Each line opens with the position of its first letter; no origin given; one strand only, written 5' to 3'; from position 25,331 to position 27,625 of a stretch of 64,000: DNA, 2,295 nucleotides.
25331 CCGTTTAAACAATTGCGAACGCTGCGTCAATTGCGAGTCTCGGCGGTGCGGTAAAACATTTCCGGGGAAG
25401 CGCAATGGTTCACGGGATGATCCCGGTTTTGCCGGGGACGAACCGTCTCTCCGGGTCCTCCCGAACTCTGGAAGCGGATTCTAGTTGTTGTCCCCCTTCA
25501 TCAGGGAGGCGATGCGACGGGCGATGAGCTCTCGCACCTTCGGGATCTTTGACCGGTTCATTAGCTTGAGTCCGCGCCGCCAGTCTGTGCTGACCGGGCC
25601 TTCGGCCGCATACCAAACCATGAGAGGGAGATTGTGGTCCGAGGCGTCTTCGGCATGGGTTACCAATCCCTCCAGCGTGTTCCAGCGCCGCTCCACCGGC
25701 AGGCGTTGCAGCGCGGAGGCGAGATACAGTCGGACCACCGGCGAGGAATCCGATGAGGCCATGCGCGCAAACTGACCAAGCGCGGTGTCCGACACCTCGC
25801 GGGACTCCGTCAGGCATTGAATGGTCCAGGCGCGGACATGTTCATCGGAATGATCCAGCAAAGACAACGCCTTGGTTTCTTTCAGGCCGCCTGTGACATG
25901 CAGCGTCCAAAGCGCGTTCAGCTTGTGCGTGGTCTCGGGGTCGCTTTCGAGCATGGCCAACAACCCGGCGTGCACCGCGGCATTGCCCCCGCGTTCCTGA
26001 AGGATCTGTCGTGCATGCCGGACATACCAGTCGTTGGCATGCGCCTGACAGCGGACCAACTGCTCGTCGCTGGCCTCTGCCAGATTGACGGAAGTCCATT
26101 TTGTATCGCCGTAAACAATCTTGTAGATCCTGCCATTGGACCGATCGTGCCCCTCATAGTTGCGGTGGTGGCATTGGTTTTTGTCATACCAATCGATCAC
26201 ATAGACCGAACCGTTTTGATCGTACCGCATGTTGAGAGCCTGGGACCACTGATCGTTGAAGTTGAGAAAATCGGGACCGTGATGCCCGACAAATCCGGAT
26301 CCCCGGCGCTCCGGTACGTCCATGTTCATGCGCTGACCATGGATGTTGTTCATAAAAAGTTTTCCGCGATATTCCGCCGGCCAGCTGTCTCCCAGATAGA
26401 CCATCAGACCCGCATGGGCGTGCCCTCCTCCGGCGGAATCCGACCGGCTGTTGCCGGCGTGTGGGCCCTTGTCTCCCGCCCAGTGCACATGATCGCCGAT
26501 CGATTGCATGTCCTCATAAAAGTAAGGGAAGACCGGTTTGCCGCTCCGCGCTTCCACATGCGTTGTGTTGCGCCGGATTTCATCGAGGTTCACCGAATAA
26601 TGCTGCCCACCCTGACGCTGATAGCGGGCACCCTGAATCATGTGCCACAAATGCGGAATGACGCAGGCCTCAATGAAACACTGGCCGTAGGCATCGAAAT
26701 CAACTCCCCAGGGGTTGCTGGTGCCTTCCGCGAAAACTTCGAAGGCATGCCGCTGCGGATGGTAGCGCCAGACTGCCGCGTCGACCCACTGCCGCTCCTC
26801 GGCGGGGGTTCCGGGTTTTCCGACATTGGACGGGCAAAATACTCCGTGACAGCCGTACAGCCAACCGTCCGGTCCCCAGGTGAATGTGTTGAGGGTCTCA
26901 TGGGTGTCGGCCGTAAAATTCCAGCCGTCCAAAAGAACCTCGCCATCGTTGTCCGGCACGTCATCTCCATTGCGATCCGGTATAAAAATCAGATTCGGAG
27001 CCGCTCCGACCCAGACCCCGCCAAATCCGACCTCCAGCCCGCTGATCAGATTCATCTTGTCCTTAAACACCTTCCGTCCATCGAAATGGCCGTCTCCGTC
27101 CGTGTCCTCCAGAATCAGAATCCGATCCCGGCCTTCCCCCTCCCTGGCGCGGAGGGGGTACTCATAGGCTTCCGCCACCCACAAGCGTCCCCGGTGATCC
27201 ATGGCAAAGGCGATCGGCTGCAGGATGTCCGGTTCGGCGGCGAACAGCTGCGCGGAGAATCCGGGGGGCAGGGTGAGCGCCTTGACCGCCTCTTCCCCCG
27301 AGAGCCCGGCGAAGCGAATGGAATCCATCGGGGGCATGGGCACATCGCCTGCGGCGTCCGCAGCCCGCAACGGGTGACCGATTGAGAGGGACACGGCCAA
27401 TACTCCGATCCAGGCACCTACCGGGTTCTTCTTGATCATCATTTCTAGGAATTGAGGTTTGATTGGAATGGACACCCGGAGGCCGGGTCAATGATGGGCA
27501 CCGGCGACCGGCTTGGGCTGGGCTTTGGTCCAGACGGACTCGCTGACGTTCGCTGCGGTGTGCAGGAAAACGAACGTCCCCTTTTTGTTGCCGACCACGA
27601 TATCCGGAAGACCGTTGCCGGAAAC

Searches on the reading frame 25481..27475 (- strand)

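Call 17: search_protein_families(library=pfam, proteins=[window:25481-27475:-], max_evalue=0.001)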
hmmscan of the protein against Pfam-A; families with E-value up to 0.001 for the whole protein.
window:25481-27475:- (664 aa): 3 families
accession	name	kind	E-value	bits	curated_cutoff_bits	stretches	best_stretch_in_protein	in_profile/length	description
PF23500.1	DUF7133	-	6.9e-68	230.1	27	1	60-455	2-383/385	Domain of unknown function (DUF7133)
PF13646.12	HEAT_2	-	4.7e-08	33.6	27.7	1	504-589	3-87/88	HEAT repeats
PF02985.28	HEAT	-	5.6e-07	29.7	23.5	0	537-556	6-25/31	HEAT repeat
